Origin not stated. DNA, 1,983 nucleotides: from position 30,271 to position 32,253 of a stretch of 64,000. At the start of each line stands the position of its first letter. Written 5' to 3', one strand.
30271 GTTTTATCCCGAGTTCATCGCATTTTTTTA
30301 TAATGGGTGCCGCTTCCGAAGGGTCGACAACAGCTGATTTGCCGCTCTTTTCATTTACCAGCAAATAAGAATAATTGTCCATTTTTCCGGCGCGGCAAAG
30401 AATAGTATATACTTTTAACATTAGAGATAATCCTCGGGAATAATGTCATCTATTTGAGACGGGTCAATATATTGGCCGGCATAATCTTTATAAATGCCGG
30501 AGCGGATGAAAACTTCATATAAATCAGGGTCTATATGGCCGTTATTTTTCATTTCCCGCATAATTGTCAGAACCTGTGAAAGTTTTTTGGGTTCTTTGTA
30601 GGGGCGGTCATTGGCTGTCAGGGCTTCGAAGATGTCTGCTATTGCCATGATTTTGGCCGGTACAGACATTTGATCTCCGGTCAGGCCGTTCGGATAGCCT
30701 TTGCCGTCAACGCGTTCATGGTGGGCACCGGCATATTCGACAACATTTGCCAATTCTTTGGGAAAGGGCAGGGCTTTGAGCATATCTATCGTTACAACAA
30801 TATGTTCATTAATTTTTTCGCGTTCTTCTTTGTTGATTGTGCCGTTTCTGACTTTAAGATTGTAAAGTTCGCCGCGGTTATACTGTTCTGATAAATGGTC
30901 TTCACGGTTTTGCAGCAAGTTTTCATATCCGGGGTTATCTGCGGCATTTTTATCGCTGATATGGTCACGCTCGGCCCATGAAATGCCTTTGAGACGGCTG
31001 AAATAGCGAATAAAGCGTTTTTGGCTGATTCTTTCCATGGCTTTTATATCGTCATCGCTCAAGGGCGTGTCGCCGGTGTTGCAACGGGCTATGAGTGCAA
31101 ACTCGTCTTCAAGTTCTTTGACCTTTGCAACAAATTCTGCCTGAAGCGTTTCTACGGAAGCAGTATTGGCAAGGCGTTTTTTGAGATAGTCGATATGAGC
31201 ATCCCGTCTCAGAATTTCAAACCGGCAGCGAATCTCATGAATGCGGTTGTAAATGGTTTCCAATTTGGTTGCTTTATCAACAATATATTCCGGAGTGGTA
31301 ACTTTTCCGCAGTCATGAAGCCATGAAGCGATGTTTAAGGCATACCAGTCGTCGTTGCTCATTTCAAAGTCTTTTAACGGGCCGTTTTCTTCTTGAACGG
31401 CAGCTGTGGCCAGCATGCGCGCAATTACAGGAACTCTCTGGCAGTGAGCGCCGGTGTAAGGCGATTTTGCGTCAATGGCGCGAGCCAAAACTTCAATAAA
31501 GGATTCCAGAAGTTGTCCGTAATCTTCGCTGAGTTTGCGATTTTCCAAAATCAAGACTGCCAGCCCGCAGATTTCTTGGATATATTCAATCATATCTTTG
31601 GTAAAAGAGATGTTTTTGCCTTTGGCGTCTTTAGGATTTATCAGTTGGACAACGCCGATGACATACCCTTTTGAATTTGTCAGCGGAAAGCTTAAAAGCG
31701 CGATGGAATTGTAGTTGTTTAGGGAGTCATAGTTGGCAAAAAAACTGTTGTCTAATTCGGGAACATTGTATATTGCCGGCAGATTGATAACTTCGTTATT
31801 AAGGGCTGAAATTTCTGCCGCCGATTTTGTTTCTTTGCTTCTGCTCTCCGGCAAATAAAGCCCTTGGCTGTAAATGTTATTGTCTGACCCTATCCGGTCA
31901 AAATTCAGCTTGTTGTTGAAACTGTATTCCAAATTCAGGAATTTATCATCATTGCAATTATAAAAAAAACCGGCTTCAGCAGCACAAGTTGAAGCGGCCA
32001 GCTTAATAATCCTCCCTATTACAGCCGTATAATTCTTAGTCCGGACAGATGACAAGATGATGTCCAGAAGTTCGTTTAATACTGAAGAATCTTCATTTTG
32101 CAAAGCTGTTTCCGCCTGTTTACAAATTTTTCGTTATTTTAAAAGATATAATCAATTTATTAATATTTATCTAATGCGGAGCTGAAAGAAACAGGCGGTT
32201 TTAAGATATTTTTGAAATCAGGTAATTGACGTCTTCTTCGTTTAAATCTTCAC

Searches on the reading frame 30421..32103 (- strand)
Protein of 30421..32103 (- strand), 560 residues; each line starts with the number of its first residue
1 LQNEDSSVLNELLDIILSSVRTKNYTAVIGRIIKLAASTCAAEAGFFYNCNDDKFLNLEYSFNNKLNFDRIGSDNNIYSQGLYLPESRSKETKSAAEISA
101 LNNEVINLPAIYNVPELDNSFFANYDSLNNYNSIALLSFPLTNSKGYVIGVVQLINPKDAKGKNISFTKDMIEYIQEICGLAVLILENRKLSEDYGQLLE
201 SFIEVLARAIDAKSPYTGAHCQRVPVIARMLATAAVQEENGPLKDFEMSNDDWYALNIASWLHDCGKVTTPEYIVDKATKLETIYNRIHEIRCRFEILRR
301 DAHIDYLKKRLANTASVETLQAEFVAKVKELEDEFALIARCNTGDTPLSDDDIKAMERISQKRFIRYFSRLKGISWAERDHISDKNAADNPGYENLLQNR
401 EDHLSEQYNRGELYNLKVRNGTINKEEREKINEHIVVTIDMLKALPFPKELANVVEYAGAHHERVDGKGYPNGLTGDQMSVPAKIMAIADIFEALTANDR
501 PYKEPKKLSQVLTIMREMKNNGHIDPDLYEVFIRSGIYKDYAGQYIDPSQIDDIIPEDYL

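Call 55: search_protein_families(library=pfam, proteins=[window:30421-32103:-], max_evalue=0.00001)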
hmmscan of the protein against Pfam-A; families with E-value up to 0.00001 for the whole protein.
window:30421-32103:- (560 aa): 3 families
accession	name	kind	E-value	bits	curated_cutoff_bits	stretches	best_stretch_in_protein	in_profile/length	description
PF13487.12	HD_5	-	1.5e-40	139.2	27.2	1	408-528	49-170/170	HD domain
PF01966.28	HD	-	5.6e-10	40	22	0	424-494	48-115/116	HD domain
PF01590.32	GAF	-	1.1e-06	29.7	22.4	1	31-182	8-129/133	GAF domain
